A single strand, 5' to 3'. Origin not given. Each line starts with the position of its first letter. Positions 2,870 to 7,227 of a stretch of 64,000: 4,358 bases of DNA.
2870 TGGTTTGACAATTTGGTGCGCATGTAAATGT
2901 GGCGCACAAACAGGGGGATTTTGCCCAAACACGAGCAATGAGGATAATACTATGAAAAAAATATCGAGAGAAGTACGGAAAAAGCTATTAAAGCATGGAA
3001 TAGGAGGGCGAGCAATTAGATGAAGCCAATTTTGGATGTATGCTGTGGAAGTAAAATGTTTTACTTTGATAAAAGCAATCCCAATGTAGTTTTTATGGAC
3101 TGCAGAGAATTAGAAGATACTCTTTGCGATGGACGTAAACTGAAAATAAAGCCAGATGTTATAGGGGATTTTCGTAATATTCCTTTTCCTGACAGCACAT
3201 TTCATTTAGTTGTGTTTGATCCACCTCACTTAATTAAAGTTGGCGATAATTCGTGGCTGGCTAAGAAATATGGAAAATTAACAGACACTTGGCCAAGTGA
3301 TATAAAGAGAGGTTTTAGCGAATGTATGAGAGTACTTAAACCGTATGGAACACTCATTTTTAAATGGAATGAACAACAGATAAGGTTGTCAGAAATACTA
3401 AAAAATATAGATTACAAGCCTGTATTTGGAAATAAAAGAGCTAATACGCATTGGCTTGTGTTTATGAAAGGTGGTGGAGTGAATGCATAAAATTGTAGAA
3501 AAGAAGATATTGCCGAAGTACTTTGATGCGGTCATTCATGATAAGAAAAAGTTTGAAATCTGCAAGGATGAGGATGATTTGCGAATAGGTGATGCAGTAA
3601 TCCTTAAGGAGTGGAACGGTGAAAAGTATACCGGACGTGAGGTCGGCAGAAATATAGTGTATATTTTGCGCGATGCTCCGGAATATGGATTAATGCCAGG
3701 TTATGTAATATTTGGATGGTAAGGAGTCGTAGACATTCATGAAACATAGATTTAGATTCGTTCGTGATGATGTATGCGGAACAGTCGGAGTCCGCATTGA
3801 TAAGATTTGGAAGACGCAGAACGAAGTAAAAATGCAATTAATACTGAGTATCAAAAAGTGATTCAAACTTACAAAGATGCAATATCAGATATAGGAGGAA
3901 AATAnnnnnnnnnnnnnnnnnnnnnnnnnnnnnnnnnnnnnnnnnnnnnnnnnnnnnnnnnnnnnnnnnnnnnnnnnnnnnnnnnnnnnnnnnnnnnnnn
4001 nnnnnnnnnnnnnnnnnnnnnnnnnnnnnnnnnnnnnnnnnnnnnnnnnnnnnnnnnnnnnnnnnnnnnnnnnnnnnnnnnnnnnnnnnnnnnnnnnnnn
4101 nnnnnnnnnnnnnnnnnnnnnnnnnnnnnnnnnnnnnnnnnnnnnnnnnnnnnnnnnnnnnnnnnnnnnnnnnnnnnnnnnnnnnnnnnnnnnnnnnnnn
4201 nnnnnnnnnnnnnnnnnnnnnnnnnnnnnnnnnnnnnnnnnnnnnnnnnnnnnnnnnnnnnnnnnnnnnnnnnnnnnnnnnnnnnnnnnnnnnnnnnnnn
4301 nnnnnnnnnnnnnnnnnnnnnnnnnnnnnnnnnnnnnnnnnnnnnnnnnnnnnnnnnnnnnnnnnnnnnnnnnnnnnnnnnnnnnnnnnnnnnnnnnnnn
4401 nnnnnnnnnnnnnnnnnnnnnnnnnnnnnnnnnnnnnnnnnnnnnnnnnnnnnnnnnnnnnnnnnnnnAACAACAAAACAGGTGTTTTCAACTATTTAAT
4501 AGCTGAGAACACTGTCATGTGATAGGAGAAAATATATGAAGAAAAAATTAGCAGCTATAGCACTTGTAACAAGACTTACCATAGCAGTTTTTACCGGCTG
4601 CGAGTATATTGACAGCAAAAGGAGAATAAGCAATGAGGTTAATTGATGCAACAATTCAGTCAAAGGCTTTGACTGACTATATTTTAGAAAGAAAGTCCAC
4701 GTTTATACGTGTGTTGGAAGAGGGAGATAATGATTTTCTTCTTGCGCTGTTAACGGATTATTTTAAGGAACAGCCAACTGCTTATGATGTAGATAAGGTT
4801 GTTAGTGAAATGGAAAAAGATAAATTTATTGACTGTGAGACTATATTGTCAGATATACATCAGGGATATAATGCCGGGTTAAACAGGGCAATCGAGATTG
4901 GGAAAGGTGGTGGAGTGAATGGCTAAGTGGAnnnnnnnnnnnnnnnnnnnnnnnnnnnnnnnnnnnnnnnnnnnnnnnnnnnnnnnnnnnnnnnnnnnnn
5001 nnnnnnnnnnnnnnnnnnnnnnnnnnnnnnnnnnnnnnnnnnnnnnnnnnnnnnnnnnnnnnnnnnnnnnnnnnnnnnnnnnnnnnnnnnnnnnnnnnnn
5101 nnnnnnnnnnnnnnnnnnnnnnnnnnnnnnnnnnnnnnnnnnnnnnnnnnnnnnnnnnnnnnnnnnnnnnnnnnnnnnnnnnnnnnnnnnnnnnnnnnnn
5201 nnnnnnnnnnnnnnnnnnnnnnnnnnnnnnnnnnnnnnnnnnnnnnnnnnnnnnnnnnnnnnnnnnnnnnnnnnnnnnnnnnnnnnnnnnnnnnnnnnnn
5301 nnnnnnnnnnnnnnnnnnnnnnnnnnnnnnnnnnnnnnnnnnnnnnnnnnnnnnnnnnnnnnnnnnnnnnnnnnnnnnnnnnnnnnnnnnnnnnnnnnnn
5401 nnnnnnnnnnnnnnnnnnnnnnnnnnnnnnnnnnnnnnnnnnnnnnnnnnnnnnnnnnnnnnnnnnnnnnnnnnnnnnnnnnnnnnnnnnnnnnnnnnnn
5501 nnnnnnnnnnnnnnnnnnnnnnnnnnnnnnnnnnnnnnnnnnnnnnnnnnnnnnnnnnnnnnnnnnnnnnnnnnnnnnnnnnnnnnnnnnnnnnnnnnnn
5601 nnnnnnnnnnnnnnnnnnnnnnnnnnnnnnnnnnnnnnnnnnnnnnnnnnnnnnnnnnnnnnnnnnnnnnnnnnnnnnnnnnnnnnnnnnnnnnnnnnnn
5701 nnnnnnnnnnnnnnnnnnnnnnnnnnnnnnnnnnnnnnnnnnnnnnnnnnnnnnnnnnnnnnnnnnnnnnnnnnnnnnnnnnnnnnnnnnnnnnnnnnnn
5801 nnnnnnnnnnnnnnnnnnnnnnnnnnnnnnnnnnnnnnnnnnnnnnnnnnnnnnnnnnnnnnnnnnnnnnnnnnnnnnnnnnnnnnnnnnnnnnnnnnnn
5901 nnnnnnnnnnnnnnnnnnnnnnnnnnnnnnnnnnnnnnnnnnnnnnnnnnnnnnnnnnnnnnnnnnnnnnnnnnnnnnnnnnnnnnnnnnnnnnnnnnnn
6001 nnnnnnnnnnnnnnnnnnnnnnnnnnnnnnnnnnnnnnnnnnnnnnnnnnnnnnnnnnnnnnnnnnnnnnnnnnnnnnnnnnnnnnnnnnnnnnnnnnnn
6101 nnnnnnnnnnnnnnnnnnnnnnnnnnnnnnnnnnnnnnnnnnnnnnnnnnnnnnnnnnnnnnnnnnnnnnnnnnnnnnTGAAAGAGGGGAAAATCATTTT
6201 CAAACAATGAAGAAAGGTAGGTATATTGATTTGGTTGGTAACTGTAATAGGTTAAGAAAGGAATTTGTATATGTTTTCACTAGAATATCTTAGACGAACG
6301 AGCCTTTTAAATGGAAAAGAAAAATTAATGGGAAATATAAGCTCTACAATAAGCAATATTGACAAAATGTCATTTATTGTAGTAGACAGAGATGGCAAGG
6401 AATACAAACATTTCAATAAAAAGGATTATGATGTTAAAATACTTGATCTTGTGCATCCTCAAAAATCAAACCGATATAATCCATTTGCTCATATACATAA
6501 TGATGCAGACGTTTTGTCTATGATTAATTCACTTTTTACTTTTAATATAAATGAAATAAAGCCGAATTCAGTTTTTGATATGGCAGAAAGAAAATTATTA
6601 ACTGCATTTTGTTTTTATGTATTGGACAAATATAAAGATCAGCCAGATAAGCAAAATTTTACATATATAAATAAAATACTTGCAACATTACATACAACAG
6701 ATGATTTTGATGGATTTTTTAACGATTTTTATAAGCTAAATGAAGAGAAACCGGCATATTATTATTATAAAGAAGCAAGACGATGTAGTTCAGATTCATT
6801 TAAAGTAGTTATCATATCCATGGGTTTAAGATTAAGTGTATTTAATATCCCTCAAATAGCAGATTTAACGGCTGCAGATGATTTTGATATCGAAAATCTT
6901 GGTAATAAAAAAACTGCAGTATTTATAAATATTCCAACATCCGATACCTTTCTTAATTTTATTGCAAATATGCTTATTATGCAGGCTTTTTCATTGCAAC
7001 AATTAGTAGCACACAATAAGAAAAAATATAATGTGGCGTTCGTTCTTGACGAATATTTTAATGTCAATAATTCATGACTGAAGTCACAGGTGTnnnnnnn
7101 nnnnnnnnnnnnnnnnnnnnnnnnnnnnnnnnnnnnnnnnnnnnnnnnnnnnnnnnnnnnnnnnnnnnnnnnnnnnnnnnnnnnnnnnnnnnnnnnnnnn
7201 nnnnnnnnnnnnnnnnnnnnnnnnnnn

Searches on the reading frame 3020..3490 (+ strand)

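Call 54: search_protein_families(library=pfam, proteins=[window:3020-3490:+], max_evalue=0.01)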
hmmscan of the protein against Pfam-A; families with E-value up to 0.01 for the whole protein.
window:3020-3490:+ (156 aa): 3 families
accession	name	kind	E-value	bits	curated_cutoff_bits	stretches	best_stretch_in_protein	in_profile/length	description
PF08241.18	Methyltransf_11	-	4.1e-05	24.6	21.2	0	93-114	74-95/95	Methyltransferase domain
PF13649.12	Methyltransf_25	-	9.7e-05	23.4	27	0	4-110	1-97/97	Methyltransferase domain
PF01555.25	N6_N4_Mtase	-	0.004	17.6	26.7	1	62-131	2-69/221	DNA methylase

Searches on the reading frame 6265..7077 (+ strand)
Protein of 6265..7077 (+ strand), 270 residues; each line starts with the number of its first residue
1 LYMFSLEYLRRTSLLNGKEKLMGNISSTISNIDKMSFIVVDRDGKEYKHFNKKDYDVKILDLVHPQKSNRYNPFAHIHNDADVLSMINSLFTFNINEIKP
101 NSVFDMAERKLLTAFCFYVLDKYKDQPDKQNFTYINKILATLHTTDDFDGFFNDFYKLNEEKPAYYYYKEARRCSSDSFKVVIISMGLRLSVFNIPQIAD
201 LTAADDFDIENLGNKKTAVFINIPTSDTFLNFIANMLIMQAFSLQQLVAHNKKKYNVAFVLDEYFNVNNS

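Call 12: search_protein_families(library=pfam, proteins=[window:6265-7077:+], max_evalue=0.01)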
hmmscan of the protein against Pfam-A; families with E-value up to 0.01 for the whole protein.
window:6265-7077:+ (270 aa): 1 family
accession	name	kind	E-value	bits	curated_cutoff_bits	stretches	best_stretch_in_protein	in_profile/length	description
PF02534.20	T4SS-DNA_transf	-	1.5e-17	64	20.1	1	51-266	91-313/468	Type IV secretory system Conjugative DNA transfer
